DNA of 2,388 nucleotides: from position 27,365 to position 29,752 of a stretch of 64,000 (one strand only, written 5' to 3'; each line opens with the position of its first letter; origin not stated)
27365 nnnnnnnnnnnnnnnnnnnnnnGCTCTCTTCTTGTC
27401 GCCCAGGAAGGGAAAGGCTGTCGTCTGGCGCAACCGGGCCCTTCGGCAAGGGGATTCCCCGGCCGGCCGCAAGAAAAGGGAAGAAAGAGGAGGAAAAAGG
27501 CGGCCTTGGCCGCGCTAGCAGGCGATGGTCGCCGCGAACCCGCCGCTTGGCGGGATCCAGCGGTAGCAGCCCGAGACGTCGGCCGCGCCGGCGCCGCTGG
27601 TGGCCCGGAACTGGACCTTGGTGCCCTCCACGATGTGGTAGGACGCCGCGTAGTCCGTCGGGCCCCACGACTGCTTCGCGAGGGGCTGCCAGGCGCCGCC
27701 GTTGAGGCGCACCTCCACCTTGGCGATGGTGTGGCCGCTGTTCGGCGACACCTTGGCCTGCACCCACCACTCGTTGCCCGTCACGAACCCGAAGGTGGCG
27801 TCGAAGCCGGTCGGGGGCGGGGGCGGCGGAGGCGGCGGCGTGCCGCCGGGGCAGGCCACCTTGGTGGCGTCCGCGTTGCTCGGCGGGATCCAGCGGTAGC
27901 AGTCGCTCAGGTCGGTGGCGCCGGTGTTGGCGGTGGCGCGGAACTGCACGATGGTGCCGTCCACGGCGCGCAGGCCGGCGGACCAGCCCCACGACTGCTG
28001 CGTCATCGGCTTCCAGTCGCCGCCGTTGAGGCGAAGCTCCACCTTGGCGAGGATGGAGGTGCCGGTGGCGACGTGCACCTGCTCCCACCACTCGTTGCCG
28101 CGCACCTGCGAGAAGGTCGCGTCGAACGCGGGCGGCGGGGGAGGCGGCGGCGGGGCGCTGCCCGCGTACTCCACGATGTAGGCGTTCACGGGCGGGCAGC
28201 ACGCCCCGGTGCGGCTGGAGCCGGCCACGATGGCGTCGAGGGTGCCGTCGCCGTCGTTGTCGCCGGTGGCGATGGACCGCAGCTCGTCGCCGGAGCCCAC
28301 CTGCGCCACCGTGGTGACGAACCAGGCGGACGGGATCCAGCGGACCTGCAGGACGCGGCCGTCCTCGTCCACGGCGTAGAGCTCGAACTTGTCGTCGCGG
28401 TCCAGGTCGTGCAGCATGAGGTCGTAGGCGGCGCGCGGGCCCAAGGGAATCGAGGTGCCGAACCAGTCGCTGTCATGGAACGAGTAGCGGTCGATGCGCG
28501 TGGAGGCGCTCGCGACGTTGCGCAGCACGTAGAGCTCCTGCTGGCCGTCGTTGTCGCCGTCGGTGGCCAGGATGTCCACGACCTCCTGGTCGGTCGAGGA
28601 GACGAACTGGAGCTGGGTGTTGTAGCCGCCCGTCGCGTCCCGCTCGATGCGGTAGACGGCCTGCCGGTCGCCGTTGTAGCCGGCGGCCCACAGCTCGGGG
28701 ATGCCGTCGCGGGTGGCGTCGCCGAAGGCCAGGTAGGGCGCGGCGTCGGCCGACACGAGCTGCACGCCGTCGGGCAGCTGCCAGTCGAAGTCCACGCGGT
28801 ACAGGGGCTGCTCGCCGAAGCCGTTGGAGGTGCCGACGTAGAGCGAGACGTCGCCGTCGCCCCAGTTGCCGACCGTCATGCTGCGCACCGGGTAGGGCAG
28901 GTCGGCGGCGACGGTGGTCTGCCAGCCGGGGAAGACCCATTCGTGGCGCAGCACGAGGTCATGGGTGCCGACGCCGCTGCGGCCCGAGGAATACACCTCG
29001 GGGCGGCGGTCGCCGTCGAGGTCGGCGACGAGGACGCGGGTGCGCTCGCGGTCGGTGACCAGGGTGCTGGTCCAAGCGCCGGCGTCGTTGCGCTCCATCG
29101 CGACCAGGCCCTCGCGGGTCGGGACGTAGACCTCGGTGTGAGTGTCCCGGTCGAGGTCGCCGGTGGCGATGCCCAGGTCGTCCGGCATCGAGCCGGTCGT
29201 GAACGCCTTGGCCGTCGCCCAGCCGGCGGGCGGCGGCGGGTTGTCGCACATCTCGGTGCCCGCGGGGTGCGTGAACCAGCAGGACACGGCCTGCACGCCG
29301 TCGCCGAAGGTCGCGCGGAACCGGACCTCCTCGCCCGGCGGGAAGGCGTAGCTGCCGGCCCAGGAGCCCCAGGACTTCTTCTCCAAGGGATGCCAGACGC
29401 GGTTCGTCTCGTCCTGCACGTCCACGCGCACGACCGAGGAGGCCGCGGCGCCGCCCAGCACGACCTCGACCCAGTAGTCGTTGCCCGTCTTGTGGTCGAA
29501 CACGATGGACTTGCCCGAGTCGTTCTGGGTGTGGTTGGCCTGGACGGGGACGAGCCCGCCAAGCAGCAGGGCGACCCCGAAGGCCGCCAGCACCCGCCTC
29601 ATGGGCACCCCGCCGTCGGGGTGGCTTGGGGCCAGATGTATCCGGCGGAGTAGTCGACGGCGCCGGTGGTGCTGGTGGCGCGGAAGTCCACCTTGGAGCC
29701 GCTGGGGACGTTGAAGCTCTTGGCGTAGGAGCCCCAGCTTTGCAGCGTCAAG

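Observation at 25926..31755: Three tandem paralogs of secreted proteins that combine FG-GAP beta-propellers with repeated expansin-C/CBM63-like (pollen allergen group-2 fold) modules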

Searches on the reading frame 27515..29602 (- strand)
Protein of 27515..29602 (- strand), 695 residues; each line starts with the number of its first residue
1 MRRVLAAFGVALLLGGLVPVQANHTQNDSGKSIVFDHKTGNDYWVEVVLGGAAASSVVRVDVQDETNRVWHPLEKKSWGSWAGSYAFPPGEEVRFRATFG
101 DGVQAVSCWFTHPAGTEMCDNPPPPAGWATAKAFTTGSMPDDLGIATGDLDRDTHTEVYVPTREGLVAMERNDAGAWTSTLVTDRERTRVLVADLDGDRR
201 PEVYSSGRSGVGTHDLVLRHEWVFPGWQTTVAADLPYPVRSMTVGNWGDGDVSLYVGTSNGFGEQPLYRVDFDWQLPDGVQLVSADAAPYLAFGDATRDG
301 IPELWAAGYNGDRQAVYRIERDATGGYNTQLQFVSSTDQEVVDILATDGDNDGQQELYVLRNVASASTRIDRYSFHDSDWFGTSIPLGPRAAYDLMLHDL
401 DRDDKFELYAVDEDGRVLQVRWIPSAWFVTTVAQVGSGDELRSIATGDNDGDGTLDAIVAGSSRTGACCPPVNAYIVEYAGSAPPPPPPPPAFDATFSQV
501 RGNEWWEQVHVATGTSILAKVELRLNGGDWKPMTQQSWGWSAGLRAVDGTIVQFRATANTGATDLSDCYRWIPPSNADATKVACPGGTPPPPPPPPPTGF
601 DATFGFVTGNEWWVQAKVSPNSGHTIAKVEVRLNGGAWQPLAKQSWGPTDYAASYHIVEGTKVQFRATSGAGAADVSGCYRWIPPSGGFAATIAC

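Call 3: search_protein_families(library=pfam, proteins=[window:27515-29602:-], max_evalue=1)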
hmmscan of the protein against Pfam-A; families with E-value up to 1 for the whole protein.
window:27515-29602:- (695 aa): 6 families
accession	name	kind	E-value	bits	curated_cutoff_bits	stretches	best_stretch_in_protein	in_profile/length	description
PF13517.12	FG-GAP_3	-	4.1e-10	40.6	26.9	3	149-204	1-60/61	FG-GAP-like repeat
PF01357.27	Expansin_C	-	1.9e-07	31.6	24.6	3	40-105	7-71/78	Expansin C-terminal domain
PF01839.29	FG-GAP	-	0.012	15.9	22.1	1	442-463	3-23/37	FG-GAP repeat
PF14054.11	DUF4249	-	0.015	15.3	28.5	0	58-113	54-106/269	Domain of unknown function (DUF4249)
PF05308.16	Mito_fiss_reg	-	0.019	15.6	26.3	1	544-597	132-185/244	Mitochondrial fission regulator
PF17957.7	Big_7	-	0.026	15.6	24.1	0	609-651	17-54/70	Bacterial Ig domain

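Call 4: search_protein_families(library=ncbifam, proteins=[window:27515-29602:-], max_evalue=1)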
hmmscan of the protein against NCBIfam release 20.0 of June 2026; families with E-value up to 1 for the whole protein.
window:27515-29602:- (695 aa): 1 family
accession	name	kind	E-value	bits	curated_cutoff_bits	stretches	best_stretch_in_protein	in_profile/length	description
NF041144.1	expansin_EXLX1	subfamily_domain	6.9e-08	32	100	2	503-563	113-173/194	expansin EXLX1 family cellulose-binding protein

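Call 9: find_homologous_proteins(query=window:27515-29602:-)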
Query window:27515-29602:- (695 aa): 29 proteins with E <= 0.001 among 8000 candidates.
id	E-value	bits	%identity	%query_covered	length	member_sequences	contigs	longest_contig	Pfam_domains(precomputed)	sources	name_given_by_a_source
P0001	0.0e+0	1633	100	100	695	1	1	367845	PF13517.13,PF01357.28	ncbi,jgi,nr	ncbi:MAG: hypothetical protein QOD77_122 [Thermoplasmata archaeon]|jgi:hypothetical protein|nr:hypot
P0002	1.9e-219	749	52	98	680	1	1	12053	PF01839.30,PF13517.13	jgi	jgi:VCBS repeat protein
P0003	6.0e-183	628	47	98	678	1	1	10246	PF13517.13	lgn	-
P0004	1.6e-182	627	49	96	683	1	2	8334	PF13517.13,PF01357.28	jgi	jgi:hypothetical protein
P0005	2.5e-180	620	47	98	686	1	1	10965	PF13517.13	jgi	jgi:hypothetical protein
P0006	8.2e-177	608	48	98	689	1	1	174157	PF13517.13,PF01357.28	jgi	jgi:hypothetical protein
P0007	4.8e-151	523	39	81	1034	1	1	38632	PF13517.13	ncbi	-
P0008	1.2e-139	485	38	80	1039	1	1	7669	PF13517.13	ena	-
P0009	1.0e-136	475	40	81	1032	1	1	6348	PF01839.30,PF25292.1,PF13517.13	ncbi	-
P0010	1.8e-130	455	39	98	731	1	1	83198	PF13517.13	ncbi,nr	ncbi:MAG TPA: hypothetical protein VM286_04590 [Candidatus Thermoplasmatota archaeon]|nr:hypothetica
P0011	6.1e-128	446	39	98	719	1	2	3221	PF13517.13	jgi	jgi:hypothetical protein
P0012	2.5e-124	435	39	99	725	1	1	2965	PF13517.13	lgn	-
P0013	2.3e-122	428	39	96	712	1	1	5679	PF13517.13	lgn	-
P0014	5.4e-116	407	41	95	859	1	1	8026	PF13517.13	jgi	jgi:hypothetical protein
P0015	3.4e-97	345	37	97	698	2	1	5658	PF01839.30,PF13517.13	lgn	-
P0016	3.6e-94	335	36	98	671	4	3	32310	PF01839.30,PF13517.13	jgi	jgi:hypothetical protein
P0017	7.9e-88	314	36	98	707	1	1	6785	PF01839.30,PF13517.13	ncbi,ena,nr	ncbi:MAG TPA: VCBS repeat-containing protein [Candidatus Thermoplasmatota archaeon]|nr:VCBS repeat-c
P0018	9.7e-81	290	51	28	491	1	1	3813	-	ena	-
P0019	1.8e-76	276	52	28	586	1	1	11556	-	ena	-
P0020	1.8e-75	273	32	98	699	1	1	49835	PF13517.13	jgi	-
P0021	8.9e-65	238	32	98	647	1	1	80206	PF13517.13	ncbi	-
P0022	8.7e-62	228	60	15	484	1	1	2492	-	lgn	-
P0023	1.4e-57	214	42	29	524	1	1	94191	-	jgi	jgi:hypothetical protein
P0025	5.5e-57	212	40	30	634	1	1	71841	-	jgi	jgi:hypothetical protein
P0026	4.0e-43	166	46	28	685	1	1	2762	PF01839.30,PF25292.1,PF13517.13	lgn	-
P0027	5.4e-43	166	57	14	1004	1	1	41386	PF01011.29,PF13360.14,PF13570.14,PF25293.2,PF16841.12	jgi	jgi:outer membrane protein assembly factor BamB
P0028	5.6e-38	149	47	28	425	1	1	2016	PF01522.27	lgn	-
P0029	3.3e-36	143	36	42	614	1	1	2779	PF01839.30,PF25292.1,PF13517.13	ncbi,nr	ncbi:MAG TPA: VCBS repeat-containing protein, partial [Candidatus Thermoplasmatota archaeon]|nr:VCBS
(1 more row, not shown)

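Call 16: find_encoding_contigs(protein=P0001, flank=10000, max_places=2)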
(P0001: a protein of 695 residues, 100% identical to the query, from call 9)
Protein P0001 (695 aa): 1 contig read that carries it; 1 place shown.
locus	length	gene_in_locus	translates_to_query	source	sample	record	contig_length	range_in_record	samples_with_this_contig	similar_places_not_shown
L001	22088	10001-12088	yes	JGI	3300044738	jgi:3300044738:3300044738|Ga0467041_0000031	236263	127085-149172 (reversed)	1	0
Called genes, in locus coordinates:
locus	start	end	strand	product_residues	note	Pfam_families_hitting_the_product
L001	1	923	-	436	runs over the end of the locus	-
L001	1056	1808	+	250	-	-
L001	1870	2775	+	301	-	PF09721:Exosortase_EpsH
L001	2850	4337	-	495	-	PF01139:RtcB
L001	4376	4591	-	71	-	PF11154:DUF2934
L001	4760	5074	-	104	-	PF00338:Ribosomal_S10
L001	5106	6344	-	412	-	PF00009:GTP_EFTU, PF01926:MMR_HSR1 (faint), PF03144:GTP_EFTU_D2, PF03143:GTP_EFTU_D3, PF22594:GTP-eEF1A_C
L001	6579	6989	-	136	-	PF08818:DUF1801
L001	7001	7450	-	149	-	PF08818:DUF1801, PF18899:DUF5655 (faint)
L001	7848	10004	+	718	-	PF13517:FG-GAP_3 (faint)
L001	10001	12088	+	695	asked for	PF01357:Expansin_C (faint), PF13517:FG-GAP_3 (faint)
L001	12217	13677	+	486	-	-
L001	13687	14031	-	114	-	PF07366:SnoaL, PF12680:SnoaL_2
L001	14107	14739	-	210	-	PF00827:Ribosomal_L15e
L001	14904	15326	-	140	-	PF08818:DUF1801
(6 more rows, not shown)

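Call 19: search_protein_families(library=pfam, proteins=[P0027, P0028, P0019, P0025, P0007, P0014, P0023, P0018, P0022], max_evalue=0.01)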
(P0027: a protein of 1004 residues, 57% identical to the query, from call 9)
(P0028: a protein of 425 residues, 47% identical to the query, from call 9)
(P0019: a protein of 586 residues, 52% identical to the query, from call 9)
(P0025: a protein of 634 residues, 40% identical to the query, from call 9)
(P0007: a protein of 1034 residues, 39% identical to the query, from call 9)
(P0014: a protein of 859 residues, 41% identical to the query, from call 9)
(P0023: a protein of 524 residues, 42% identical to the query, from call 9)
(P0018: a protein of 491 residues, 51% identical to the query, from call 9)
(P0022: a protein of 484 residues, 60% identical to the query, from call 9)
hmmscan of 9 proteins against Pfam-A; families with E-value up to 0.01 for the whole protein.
P0027 (1004 aa): 6 families
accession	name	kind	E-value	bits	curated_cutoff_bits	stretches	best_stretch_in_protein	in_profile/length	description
PF13360.13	PQQ_2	-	3.1e-30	106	27.6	3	660-868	6-190/233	Outer membrane protein assembly factor BamB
PF13570.13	Beta-prop_ACSF4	-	3.2e-21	76.5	133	2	625-756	121-253/329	Beta-alanine-activating enzyme, beta-propeller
PF16841.11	CBM60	-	7.6e-12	46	28.2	1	287-365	3-81/91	Ca-dependent carbohydrate-binding module xylan-binding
PF01011.28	PQQ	-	1.1e-10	41.3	26.7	1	600-683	1-93/595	Glucose/ethanol/alcohol dehydrogenase, beta-propeller domain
PF25293.1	Beta-prop_EMC1_N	-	9.3e-06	25.9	34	1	647-783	31-171/219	EMC1 N-terminal beta-propeller domain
PF17996.7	CE2_N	-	0.0026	18.3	27.9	0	264-340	12-82/108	Carbohydrate esterase 2 N-terminal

P0028 (425 aa): 1 family
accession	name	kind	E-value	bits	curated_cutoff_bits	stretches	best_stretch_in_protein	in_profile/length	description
PF01522.26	Polysacc_deac_1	-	1.1e-20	74.3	23.1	1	19-136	6-115/124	Polysaccharide deacetylase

P0019 (586 aa): 0 families

P0025 (634 aa): 0 families

P0007 (1034 aa): 2 families
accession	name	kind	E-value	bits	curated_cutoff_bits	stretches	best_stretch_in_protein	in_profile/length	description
PF13517.12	FG-GAP_3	-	1.7e-29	102.6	26.9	6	150-205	1-60/61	FG-GAP-like repeat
PF25292.1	Beta-prop_CGLA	-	0.00052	20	26.8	0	752-794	28-71/316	Lambda-carrageenase beta-propeller domain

P0014 (859 aa): 2 families
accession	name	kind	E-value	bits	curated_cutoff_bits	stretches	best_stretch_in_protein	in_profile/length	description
PF13517.12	FG-GAP_3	-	1.5e-15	58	26.9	2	160-216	1-60/61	FG-GAP-like repeat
PF01357.27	Expansin_C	-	0.0025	18.4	24.6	0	57-120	7-70/78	Expansin C-terminal domain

P0023 (524 aa): 1 family
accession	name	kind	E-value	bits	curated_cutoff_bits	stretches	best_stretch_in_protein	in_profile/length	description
PF01357.27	Expansin_C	-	0.00094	19.7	24.6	0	152-211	18-70/78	Expansin C-terminal domain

P0018 (491 aa): 0 families

P0022 (484 aa): 0 families

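Call 36: find_related_loci(query=A3, collection=genome_contigs, flank=8000)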
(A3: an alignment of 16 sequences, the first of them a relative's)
Query A3 (695 aa) in genome_contigs; peptide patterns used: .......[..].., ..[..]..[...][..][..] (x = any residue, [..] = any of these).
100 stretches matched a pattern; 70 encode a relative of the query (tblastn E <= 1e-3); 63 distinct loci.
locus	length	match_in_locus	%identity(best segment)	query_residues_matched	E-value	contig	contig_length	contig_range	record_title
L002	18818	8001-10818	39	1-695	1e-126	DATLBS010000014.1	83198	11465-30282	MAG TPA_asm: Thermoplasmatota archaeon isolate SMAG_U14304 k141_3941034, whole genome shotgun sequence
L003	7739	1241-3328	39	17-695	9e-101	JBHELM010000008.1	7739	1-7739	MAG: Thermoplasmatota archaeon isolate S2_bin.14.orig S2_k141_4072868, whole genome shotgun sequence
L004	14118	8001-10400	37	10-695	8e-93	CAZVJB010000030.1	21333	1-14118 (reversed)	MAG TPA_asm: uncultured Halobacteriales archaeon isolate SRP136066_co1_11 genome assembly, contig: NODE_2293_length_2133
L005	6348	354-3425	40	1-695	3e-87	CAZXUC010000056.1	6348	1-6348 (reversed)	MAG TPA_asm: uncultured Halobacteriales archaeon isolate SRP136066_co1_71 genome assembly, contig: NODE_20098_length_634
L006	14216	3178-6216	38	18-695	2e-86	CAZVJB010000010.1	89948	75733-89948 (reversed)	MAG TPA_asm: uncultured Halobacteriales archaeon isolate SRP136066_co1_11 genome assembly, contig: NODE_135_length_89948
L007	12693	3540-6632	39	2-695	9e-111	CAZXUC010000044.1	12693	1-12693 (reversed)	MAG TPA_asm: uncultured Halobacteriales archaeon isolate SRP136066_co1_71 genome assembly, contig: NODE_6001_length_1269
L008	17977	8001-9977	32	11-682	4e-72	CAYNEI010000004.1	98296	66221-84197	MAG TPA_asm: uncultured Thermoplasmatales archaeon isolate SRP284430_co1_19 genome assembly, contig: NODE_29_length_9829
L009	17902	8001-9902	32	10-687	2e-63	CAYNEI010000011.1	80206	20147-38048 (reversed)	MAG TPA_asm: uncultured Thermoplasmatales archaeon isolate SRP284430_co1_19 genome assembly, contig: NODE_51_length_8020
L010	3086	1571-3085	32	19-679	6e-44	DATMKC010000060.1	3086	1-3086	MAG TPA_asm: Egibacteraceae bacterium isolate SMAG_U13586 k141_159457, whole genome shotgun sequence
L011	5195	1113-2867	53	19-695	8e-42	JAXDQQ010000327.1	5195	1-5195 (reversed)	MAG: Thermoplasmata archaeon isolate BP_739 scaffold_1337970, whole genome shotgun sequence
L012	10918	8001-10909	50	4-695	3e-41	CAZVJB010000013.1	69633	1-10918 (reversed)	MAG TPA_asm: uncultured Halobacteriales archaeon isolate SRP136066_co1_11 genome assembly, contig: NODE_236_length_69633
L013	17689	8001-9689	32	35-695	8e-39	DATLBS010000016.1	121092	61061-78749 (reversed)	MAG TPA_asm: Thermoplasmatota archaeon isolate SMAG_U14304 k141_5595105, whole genome shotgun sequence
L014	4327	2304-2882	45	34-695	1e-38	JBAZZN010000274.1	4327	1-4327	MAG: Thermoplasmatota archaeon isolate SO_2017_GW3_17 scaffold_9593_c1_OW296A_2017, whole genome shotgun sequence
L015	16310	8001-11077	44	34-683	3e-52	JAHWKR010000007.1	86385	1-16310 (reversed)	MAG: Methanobacteriota archaeon isolate 0813_bin23 NODE_68_length_86385_cov_11.027071, whole genome shotgun sequence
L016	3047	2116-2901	38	26-686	1e-36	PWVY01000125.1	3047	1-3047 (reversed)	MAG: Thermoplasmata archaeon isolate CSSed11_322R1 CS-Sed11-C86875, whole genome shotgun sequence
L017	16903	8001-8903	46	1-693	6e-36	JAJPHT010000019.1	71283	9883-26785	MAG: Proteobacteria bacterium isolate Centralia_MAG_189 k107_31469908, whole genome shotgun sequence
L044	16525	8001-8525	38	30-693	3e-24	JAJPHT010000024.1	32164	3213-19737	MAG: Proteobacteria bacterium isolate Centralia_MAG_189 k107_19624283, whole genome shotgun sequence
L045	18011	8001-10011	38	32-694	2e-23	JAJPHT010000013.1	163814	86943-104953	MAG: Proteobacteria bacterium isolate Centralia_MAG_189 k107_16078815, whole genome shotgun sequence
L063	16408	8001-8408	37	7-684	1e-6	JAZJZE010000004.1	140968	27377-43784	MAG: bacterium isolate ADI_H2L1_1_122_18_3-bin012 ADIH2L11_B012_0_000000000004, whole genome shotgun sequence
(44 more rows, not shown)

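Call 38: predict_structure(alignment_id=A3)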
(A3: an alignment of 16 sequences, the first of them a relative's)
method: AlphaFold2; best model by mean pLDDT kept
length: 695 residues; sequences in the alignment: 16
mean_pLDDT: 85.0   pTM: 0.68
mean pLDDT of the five models: 85.0, 84.7, 84.0, 82.7, 82.0
residues with pLDDT >= 90: 349; 70-90: 265; 50-70: 35; < 50: 46
segments of 3 or more residues with pLDDT < 50: 1-9, 11-22, 482-491, 587-598
pLDDT, mean of each block of 10 residues (from residue 1): 44 38 61 81 89 90 91 92 89 92 89 81 81 93 94 90 95 87 94 90 90 84 89 92 91 92 86 66 92 95 94 92 91 90 96 96 89 92 92 96 94 96 86 90 93 91 83 92 43 78 89 82 91 91 87 88 86 73 63 46 85 89 86 92 87 86 91 86 62 65
secondary structure, 60 per line:
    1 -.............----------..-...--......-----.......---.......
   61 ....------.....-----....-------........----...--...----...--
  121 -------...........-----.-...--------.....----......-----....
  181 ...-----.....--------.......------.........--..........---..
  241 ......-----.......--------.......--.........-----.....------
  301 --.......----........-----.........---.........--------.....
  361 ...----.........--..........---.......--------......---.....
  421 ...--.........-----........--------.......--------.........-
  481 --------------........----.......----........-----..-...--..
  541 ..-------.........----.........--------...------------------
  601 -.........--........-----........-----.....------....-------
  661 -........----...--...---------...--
elements in order (helices of 4 or more, strands of 3 or more residues): H2-14 E33-38 E44-50 E57-64 E71-75 E81-84 E92-99 E104-106 E109-111 E116-118 E128-138 E146-148 E157-161 E166-171 E177-183 E189-193 E202-208 E215-223 E226-235 E239-246 E252-258 E267-273 E276-284 E290-294 E303-309 E314-321 E327-335 E339-347 E356-363 E368-376 E379-388 E392-398 E407-412 E416-423 E426-434 E440-447 E456-462 E471-479 E495-502 E507-513 E518-525 E534-536 E539-542 E550-558 E563-571 E580-582 E602-610 E613-620 E626-633 E639-643 E650-653 E662-669 E674-676 E679-681 E691-693
